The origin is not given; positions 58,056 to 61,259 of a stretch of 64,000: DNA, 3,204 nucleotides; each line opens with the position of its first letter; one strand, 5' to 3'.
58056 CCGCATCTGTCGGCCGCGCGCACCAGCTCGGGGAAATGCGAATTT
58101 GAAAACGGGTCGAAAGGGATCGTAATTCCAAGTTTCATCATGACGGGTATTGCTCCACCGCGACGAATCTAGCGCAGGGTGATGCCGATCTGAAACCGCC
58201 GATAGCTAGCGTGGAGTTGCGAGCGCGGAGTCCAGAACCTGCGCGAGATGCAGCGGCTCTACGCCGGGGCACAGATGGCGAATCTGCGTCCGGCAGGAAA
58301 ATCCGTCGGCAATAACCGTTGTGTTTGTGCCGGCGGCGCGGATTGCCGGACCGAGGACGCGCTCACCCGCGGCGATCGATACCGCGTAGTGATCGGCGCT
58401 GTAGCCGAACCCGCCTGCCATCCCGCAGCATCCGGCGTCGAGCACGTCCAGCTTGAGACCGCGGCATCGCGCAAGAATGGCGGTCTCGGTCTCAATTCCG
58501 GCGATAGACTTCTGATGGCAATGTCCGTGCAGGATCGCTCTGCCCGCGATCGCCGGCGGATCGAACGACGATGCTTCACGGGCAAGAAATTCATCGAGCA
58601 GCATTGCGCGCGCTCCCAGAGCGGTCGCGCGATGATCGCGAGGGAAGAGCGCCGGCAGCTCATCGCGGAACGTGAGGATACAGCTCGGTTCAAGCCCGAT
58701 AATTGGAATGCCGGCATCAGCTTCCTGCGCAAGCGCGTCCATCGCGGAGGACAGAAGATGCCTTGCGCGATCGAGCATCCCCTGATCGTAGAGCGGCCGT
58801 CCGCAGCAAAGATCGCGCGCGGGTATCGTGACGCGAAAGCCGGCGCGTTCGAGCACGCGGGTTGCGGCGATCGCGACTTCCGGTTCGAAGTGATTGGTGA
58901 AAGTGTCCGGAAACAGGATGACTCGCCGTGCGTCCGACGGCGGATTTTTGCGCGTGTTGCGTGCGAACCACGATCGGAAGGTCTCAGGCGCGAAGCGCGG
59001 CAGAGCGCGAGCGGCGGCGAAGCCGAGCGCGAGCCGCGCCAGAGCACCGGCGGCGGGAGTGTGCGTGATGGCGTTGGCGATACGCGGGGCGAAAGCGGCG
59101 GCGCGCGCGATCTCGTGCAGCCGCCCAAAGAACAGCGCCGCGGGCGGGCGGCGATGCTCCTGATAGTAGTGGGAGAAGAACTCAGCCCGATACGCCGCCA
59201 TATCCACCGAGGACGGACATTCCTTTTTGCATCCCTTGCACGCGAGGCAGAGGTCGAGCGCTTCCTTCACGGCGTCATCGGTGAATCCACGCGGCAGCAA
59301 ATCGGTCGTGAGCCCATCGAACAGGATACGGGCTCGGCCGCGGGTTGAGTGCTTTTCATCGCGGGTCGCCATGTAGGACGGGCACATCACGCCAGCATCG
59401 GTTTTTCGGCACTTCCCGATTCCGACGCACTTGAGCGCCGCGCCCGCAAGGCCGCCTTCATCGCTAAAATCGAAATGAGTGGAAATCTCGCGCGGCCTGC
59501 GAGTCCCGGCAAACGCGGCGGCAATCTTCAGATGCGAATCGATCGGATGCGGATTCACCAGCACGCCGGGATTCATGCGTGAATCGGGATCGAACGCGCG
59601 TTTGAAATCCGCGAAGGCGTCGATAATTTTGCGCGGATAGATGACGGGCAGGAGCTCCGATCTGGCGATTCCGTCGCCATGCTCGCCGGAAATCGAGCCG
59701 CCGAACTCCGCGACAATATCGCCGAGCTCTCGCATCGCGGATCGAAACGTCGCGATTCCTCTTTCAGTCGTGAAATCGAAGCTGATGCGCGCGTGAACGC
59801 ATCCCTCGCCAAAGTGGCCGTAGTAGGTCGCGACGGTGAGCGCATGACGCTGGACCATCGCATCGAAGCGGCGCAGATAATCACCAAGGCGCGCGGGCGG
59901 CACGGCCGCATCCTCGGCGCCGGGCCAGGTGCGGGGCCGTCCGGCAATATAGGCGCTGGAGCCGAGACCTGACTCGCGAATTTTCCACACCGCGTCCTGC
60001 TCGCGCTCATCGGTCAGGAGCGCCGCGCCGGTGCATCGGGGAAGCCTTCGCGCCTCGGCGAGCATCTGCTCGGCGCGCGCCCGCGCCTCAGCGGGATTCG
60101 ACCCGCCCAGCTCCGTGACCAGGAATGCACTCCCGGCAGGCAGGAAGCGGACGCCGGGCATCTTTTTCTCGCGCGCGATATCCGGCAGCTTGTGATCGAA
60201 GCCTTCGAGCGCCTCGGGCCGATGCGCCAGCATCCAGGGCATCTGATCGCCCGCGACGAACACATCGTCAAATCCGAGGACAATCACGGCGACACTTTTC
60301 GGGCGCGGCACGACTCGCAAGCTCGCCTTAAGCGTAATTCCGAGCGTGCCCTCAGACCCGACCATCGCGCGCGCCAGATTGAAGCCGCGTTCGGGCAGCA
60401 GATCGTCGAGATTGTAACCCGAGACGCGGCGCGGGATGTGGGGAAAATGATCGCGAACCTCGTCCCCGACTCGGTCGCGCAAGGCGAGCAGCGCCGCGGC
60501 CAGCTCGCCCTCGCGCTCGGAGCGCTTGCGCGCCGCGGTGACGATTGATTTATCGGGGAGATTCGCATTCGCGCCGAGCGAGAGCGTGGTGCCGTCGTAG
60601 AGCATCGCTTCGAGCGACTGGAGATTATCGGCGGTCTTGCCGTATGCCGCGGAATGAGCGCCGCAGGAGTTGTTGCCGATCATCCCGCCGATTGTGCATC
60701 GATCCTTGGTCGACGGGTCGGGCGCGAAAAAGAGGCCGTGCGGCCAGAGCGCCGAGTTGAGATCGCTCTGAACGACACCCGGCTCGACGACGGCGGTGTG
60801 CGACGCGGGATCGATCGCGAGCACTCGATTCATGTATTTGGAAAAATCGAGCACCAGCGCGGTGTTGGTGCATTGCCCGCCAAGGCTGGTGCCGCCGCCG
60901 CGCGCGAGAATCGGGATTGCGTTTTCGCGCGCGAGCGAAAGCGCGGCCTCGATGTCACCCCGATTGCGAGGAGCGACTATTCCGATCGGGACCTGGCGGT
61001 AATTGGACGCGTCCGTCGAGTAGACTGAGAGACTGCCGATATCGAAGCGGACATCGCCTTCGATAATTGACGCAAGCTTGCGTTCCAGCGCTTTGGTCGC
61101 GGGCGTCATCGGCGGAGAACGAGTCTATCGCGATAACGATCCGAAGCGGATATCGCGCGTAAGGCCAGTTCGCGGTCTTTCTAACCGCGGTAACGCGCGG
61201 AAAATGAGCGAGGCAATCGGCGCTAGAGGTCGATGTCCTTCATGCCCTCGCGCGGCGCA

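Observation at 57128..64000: ccr co-transcribed with a giant FAD/Fe-S oxidase and an LLM oxidoreductase, divergent from MaoC-ACAD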

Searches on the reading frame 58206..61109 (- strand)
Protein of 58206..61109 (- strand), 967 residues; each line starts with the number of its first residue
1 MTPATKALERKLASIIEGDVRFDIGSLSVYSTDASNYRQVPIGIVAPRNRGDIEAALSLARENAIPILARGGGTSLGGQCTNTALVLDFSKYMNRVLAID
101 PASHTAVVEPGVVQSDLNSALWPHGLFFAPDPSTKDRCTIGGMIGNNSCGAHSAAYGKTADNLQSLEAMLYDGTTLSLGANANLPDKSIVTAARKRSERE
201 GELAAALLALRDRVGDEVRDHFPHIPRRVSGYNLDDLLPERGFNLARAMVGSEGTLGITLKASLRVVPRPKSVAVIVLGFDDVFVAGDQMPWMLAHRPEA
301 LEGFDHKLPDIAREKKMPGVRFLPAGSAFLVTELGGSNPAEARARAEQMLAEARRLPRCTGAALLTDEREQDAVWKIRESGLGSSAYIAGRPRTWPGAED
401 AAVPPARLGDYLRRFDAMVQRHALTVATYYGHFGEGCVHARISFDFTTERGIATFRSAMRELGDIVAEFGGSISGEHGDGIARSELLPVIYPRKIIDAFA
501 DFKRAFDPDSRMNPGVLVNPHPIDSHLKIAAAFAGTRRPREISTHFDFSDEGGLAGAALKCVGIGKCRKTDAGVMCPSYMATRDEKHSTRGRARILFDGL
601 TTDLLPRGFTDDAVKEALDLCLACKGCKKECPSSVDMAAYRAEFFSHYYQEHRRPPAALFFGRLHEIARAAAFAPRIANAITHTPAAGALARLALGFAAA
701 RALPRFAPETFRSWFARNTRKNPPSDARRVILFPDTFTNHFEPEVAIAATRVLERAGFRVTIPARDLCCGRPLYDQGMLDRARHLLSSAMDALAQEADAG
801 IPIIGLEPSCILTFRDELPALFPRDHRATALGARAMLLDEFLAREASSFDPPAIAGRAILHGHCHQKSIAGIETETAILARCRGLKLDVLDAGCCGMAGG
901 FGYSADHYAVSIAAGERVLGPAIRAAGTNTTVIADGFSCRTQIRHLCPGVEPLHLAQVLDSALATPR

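Call 7: search_protein_families(library=pfam, proteins=[window:58206-61109:-])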
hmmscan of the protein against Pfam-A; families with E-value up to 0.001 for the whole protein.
window:58206-61109:- (967 aa): 5 families
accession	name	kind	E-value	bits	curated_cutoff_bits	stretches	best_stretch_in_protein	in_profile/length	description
PF02913.24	FAD-oxidase_C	-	5e-44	151.3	21.2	1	270-515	2-246/248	FAD linked oxidases, C-terminal domain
PF01565.28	FAD_binding_4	-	2.9e-41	140.9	26.4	1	41-178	1-138/139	FAD binding domain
PF02754.22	CCG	-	2.4e-08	34.4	20.6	1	739-814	11-84/85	Cysteine-rich domain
PF13534.11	Fer4_17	-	7.2e-08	33.3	22.2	1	561-636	2-61/61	4Fe-4S dicluster domain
PF13183.11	Fer4_8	-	1.2e-07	32.6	27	1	558-635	2-68/68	4Fe-4S dicluster domain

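Call 8: search_protein_families(library=ncbifam, proteins=[window:58206-61109:-])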
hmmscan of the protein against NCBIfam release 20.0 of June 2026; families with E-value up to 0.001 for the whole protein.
window:58206-61109:- (967 aa): 11 families
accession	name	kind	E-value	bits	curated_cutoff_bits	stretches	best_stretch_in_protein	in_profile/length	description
NF049975.1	2HglutDHaseYdiJ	equivalog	1.9e-152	509.2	1350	2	14-598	25-616/1018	D-2-hydroxyglutarate dehydrogenase YdiJ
TIGR00387.1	glcD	equivalog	9.6e-65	219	567.9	2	44-180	1-138/413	glycolate oxidase subunit GlcD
NF008369.0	PRK11168.1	equivalog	4e-58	197.2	278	1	611-964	50-400/401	anaerobic glycerol-3-phosphate dehydrogenase subunit C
NF008408.0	PRK11230.1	equivalog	2.9e-52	177.8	897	2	27-182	41-198/499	glycolate oxidase subunit GlcD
TIGR03379.1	glycerol3P_GlpC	equivalog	3.1e-37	128.3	279.9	1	614-946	47-380/397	anaerobic glycerol-3-phosphate dehydrogenase subunit GlpC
NF045670.1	quin_L_LdhH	equivalog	3.7e-29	101.5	800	1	611-944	346-686/706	L-lactate dehydrogenase (quinone) large subunit LdhH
NF053785.1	DcplphribOxDprE1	equivalog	2e-15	56.9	500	1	44-186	18-158/449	decaprenylphosphoryl-beta-D-ribose oxidase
NF008434.0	PRK11274.1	equivalog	1.2e-14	54.1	333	1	560-944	24-389/409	glycolate oxidase subunit GlcF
NF004898.0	PRK06259.1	equivalog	1.4e-14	53.6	385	1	726-914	260-438/488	fumarate reductase (CoM/CoB) subunit TfrB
NF008439.0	PRK11282.1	equivalog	1e-10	41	284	1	242-279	146-183/358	glycolate oxidase subunit GlcE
TIGR01678.1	FAD_lactone_ox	subfamily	2.9e-06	26.5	396.8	1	32-183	6-154/438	sugar 1,4-lactone oxidase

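Call 11: find_encoding_contigs(protein=window:58206-61109:-, flank=10000, max_places=6)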
Protein window:58206-61109:- (967 aa): no gene with exactly this product is on record in the collection.

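Call 12: find_homologous_proteins(query=window:58206-61109:-)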
Query window:58206-61109:- (967 aa): 8000 proteins with E <= 0.001 among 8000 candidates; the best 120 are listed.
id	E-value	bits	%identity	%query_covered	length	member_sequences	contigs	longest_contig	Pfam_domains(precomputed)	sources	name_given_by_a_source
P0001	0.0e+0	2199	100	100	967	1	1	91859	PF01565.29,PF13534.12,PF02754.22,PF02913.25,PF13183.12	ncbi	-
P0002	0.0e+0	1598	73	99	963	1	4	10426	PF01565.29,PF13534.12,PF02754.22,PF02913.25,PF13183.12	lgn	-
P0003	0.0e+0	1598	73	99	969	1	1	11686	PF01565.29,PF13534.12,PF02754.22,PF02913.25,PF13183.12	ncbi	ncbi:MAG: FAD-binding and (Fe-S)-binding domain-containing protein [Candidatus Binataceae bacterium]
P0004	0.0e+0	1596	73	99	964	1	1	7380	PF01565.29,PF13534.12,PF02754.22,PF02913.25,PF13183.12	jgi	jgi:FAD/FMN-containing dehydrogenase/Fe-S oxidoreductase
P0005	0.0e+0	1595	73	100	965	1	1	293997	PF01565.29,PF13534.12,PF02754.22,PF02913.25,PF13183.12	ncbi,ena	-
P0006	0.0e+0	1595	73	99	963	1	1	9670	PF01565.29,PF13534.12,PF02754.22,PF02913.25,PF13183.12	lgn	-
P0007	0.0e+0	1591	73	99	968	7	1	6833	PF01565.29,PF13534.12,PF02754.22,PF02913.25,PF13183.12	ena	-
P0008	0.0e+0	1588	72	100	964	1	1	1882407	PF01565.29,PF13534.12,PF02754.22,PF02913.25,PF13183.12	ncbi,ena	-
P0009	0.0e+0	1587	73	99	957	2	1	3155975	PF01565.29,PF13534.12,PF02754.22,PF02913.25,PF13183.12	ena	-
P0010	0.0e+0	1583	73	99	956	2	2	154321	PF01565.29,PF13534.12,PF02754.22,PF02913.25,PF13183.12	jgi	jgi:FAD/FMN-containing dehydrogenase/Fe-S oxidoreductase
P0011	0.0e+0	1582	73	99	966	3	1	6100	PF01565.29,PF13534.12,PF02754.22,PF02913.25,PF13183.12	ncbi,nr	ncbi:MAG TPA: FAD-linked oxidase C-terminal domain-containing protein [Candidatus Binataceae bacteri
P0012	0.0e+0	1578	72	99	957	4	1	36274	PF01565.29,PF13534.12,PF02754.22,PF02913.25,PF13183.12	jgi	jgi:FAD/FMN-containing dehydrogenase/Fe-S oxidoreductase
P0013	0.0e+0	1562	72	99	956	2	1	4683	PF01565.29,PF13534.12,PF02754.22,PF02913.25,PF13183.12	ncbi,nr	ncbi:MAG TPA: FAD-linked oxidase C-terminal domain-containing protein, partial [Candidatus Binatacea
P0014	0.0e+0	1536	71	100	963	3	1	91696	PF01565.29,PF13534.12,PF02754.22,PF02913.25,PF13183.12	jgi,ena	jgi:FAD/FMN-containing dehydrogenase/Fe-S oxidoreductase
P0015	0.0e+0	1493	68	99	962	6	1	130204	PF01565.29,PF13534.12,PF02754.22,PF02913.25,PF13183.12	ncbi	ncbi:MAG: FAD-binding and (Fe-S)-binding domain-containing protein [Candidatus Binataceae bacterium]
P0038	0.0e+0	1455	65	99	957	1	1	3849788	PF01565.29,PF13534.12,PF02754.22,PF02913.25,PF13183.12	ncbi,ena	-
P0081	0.0e+0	1445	67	99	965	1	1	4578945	PF01565.29,PF13534.12,PF02754.22,PF02913.25,PF13183.12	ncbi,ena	-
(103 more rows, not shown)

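Call 13: find_encoding_contigs(protein=P0001, flank=10000, max_places=3)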
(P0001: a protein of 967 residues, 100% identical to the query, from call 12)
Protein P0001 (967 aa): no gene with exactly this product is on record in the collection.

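Call 14: find_encoding_contigs(protein=P0008, flank=10000, max_places=3)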
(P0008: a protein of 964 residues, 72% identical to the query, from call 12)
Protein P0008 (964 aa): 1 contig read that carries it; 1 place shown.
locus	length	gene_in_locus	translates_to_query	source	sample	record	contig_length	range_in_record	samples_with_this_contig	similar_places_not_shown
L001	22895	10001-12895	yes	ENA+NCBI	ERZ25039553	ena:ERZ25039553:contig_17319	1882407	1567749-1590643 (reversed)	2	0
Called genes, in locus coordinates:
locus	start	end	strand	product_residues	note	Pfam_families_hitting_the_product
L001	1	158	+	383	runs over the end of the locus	PF00266:Aminotran_5, PF01053:Cys_Met_Meta_PP (weak)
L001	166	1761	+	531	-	PF00389:2-Hacid_dh, PF02826:2-Hacid_dh_C, PF19304:PGDH_inter, PF01842:ACT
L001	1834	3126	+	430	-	PF00709:Adenylsucc_synt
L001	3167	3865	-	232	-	PF02678:Pirin, PF17954:Pirin_C_2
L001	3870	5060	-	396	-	PF00144:Beta-lactamase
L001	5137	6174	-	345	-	PF03328:HpcH_HpaI, PF01274:MS_TIM-barrel (weak), PF22484:DUF6986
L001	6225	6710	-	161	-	PF01575:MaoC_dehydratas, PF19315:MC_hydratase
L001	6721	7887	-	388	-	PF02771:Acyl-CoA_dh_N, PF02770:Acyl-CoA_dh_M, PF00441:Acyl-CoA_dh_1, PF08028:Acyl-CoA_dh_2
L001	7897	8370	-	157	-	PF19315:MC_hydratase, PF01575:MaoC_dehydratas, PF13452:FAS1_DH_region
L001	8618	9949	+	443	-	PF08240:ADH_N, PF00107:ADH_zinc_N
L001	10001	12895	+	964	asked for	PF01565:FAD_binding_4, PF02913:FAD-oxidase_C, PF13534:Fer4_17, PF13183:Fer4_8, PF02754:CCG (faint)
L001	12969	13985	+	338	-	PF00296:Bac_luciferase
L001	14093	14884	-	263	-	-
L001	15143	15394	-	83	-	-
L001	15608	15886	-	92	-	-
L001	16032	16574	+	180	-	PF13527:Acetyltransf_9 (weak), PF00583:Acetyltransf_1, PF13673:Acetyltransf_10 (weak), PF13508:Acetyltransf_7, PF08445:FR47 (faint)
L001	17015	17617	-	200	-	-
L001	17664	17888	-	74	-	PF04384:Fe-S_assembly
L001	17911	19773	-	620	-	PF00012:HSP70, PF06723:MreB_Mbl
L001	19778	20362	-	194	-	-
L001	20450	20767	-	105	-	PF01521:Fe-S_biosyn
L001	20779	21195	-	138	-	PF01592:NifU_N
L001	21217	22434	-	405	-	PF00266:Aminotran_5, PF01212:Beta_elim_lyase, PF01041:DegT_DnrJ_EryC1 (weak)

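Call 21: search_solved_structures(query=L001:6721-7887:-, max_evalue=1e-20)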
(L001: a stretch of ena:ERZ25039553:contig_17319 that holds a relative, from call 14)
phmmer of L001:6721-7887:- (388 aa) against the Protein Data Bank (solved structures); distinct sequences matched with E-value up to 1e-20: 87 (the best 60 are shown).
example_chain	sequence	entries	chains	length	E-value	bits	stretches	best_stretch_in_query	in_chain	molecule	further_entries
6es9_A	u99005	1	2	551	1.3e-111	376.4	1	8-385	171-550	Acyl-CoA dehydrogenase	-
4iv6_A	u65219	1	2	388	6.1e-98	331.5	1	4-385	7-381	Acyl-CoA dehydrogenase FadE3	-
8ciw_A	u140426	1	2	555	1.7e-81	277.4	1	11-386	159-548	(2S)-methylsuccinyl-CoA dehydrogenase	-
5ol2_C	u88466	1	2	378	5e-77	262.7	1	7-385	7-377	Acyl-CoA dehydrogenase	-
5lnx_A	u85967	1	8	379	2.9e-76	260.2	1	4-384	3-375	Acyl-CoA dehydrogenase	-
4u83_A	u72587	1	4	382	1e-75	258.4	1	3-382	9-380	Acyl-CoA dehydrogenase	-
4m9a_A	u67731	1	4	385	1.1e-73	251.7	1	5-383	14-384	Acyl-CoA dehydrogenase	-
1ukw_A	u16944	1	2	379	2e-73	250.9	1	4-385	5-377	acyl-CoA dehydrogenase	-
2pg0_A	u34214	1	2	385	3.7e-73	249.9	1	6-384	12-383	Acyl-CoA dehydrogenase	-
4n5f_A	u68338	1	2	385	1.7e-72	247.8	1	3-383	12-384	Putative acyl-CoA dehydrogenase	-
2dvl_A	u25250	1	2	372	1.3e-71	244.8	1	5-384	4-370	Acyl-CoA dehydrogenase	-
4kto_A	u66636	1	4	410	4.6e-69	236.5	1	7-385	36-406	isovaleryl-CoA dehydrogenase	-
9w60_A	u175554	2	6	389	4.6e-69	236.5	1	7-383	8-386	Butyryl CoA dehydrogenase apo protein | Butyryl CoA Dehydrogenase with FAD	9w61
1ws9_A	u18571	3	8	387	6.3e-69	236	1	8-386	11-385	acyl-CoA dehydrogenase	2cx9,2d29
4o5m_A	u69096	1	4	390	1.3e-68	234.9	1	7-387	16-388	Isovaleryl-CoA dehydrogenase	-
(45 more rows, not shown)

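Call 22: search_solved_structures(query=L001:5137-6174:-, max_evalue=0.00001)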
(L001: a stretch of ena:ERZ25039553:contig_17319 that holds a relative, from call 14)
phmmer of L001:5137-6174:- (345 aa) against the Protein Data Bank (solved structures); distinct sequences matched with E-value up to 0.00001: 13.
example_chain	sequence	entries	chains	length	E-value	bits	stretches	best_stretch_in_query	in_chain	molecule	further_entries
5ugr_A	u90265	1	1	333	1.4e-28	103.1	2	13-183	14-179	Malyl-CoA lyase/beta-methylmalyl-CoA lyase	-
4l9y_A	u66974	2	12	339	1.6e-27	99.6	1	35-305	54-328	Malyl-CoA lyase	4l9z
4l7z_A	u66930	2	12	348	6.9e-25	90.9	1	18-179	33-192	HpcH/HpaI aldolase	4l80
6kin_A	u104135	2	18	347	2.7e-22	82.5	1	18-179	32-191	HpcH/HpaI aldolase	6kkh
5vxc_A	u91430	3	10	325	3.1e-19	72.4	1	12-304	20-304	Citrate lyase subunit beta-like protein, mitochondrial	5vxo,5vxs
3qll_A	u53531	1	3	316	3.7e-13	52.4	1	35-306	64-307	Citrate lyase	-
1sgj_A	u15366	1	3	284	4.3e-12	48.9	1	34-301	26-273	citrate lyase, beta subunit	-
3qqw_A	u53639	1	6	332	1.3e-10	44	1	79-321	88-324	Putative citrate lyase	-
3r4i_A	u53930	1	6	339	1.4e-08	37.4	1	25-276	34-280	Citrate Lyase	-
6aq4_A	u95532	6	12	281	5.8e-07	32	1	138-303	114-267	Citrate lyase subunit beta-like protein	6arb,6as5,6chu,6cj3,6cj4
1z6k_A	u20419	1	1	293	6.9e-07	31.8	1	138-303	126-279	Citrate Lyase beta subunit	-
1u5h_A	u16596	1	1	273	5.7e-06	28.8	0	138-303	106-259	citE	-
1u5v_A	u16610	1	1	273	9.5e-06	28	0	139-303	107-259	citE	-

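Call 26: search_protein_families(library=pfam, proteins=[L001:6225-6710:-], max_evalue=0.00001)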
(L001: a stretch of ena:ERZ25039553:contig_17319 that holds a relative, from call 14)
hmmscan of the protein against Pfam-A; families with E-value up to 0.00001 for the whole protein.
L001:6225-6710:- (161 aa): 2 families
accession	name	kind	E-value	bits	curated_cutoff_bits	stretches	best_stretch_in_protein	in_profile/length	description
PF19315.5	MC_hydratase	-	7.7e-14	52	26.5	1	20-152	225-352/353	Mesaconyl-CoA hydratase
PF01575.25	MaoC_dehydratas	-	3.4e-12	46.5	27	1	15-126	6-113/123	MaoC like domain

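Call 27: search_protein_families(library=ncbifam, proteins=[L001:6721-7887:-, L001:6225-6710:-, L001:5137-6174:-], max_evalue=0.00001)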
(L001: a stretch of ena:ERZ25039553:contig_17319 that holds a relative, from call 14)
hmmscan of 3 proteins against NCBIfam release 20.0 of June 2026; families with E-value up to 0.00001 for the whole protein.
L001:6721-7887:- (388 aa): 22 families
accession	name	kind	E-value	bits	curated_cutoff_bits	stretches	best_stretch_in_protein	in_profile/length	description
NF042972.1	AcrlCoAredClosAcrC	equivalog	2e-96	323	640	1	5-385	6-377/378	acryloyl-CoA reductase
NF045552.1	GlutCoADH_Des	equivalog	2.4e-77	260.7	470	1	6-380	7-375/387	glutaryl-CoA dehydrogenase Acd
NF042439.1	SulpropCoADesulf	equivalog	4.5e-71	239.6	600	1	14-387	3-373/379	3-sulfinopropanoyl-CoA desulfinase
NF058590.1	AcCoDHFadEBacil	equivalog_domain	8.7e-68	229.2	600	1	5-385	22-411/586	acyl-CoA dehydrogenase FadE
NF008997.0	PRK12341.1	equivalog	2.3e-67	227.7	537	1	5-387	6-379/382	acyl-CoA dehydrogenase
NF043006.1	CyhCrbnylCoADH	equivalog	4.5e-65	220.1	650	1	11-387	11-378/380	cyclohexane-1-carbonyl-CoA dehydrogenase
TIGR03207.1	cyc_hxne_CoA_dh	equivalog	7.6e-57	192.7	575.35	1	11-383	8-370/372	cyclohexanecarboxyl-CoA dehydrogenase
NF045652.1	ProlPCPDhRedW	equivalog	7.7e-57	192.8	650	1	6-383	2-372/376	L-prolyl-[peptidyl-carrier protein] dehydrogenase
NF002885.1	PRK03354.1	equivalog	4.6e-53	180.6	540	1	7-386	8-375/378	crotonobetainyl-CoA dehydrogenase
NF053553.1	prodigi_MBC_PigA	equivalog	1.9e-46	159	500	1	7-384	8-379/381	prodigiosin MBC biosynthesis dehydrogenase PigA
NF052270.1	Staph_DH_FadE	equivalog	4.6e-37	127.7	600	2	246-385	255-394/400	acyl-CoA dehydrogenase FadE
TIGR03204.1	pimC_large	equivalog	6.9e-34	117.4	623.85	1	9-381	13-389/395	pimeloyl-CoA dehydrogenase large subunit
NF007000.1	PRK09463.1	subfamily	6.9e-34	117.2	600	1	9-350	41-398/726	acyl-CoA dehydrogenase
TIGR03203.1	pimD_small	equivalog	7e-34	117.5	652.7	1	39-362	40-354/378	pimeloyl-CoA dehydrogenase small subunit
NF049984.1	Rv1679_FadE16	equivalog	2.9e-32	112.3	600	1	26-385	15-366/371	Rv1679 family acyl-CoA dehydrogenase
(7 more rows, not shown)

L001:6225-6710:- (161 aa): 3 families
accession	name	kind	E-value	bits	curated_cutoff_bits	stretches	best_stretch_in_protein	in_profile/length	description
NF038241.1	RipB_Ich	equivalog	8.5e-32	110.5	340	1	8-156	22-167/175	(R)-specific enoyl-CoA hydratase RipB/Ich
NF041625.1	methfumCoahyd_Halo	equivalog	5e-16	58.9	560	1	20-151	231-357/358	2-methylfumaryl-CoA hydratase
TIGR02278.1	PaaN-DH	equivalog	2e-13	49.5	562.8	1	8-151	523-662/664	phenylacetic acid degradation bifunctional protein PaaZ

L001:5137-6174:- (345 aa): 3 families
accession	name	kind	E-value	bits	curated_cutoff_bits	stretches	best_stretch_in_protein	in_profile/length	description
TIGR01588.1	citE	equivalog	4.4e-37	127.7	443.4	1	37-304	24-276/288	citrate (pro-3S)-lyase subunit beta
NF038242.1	RipC_Ccl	equivalog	1.3e-28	100.3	375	1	36-306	21-263/268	itaconate degradation C-C-lyase RipC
NF041626.1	malyCoAlyase_Halo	equivalog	1.6e-25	89.8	500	1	89-302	90-304/340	L-malyl-CoA/beta-methylmalyl-CoA lyase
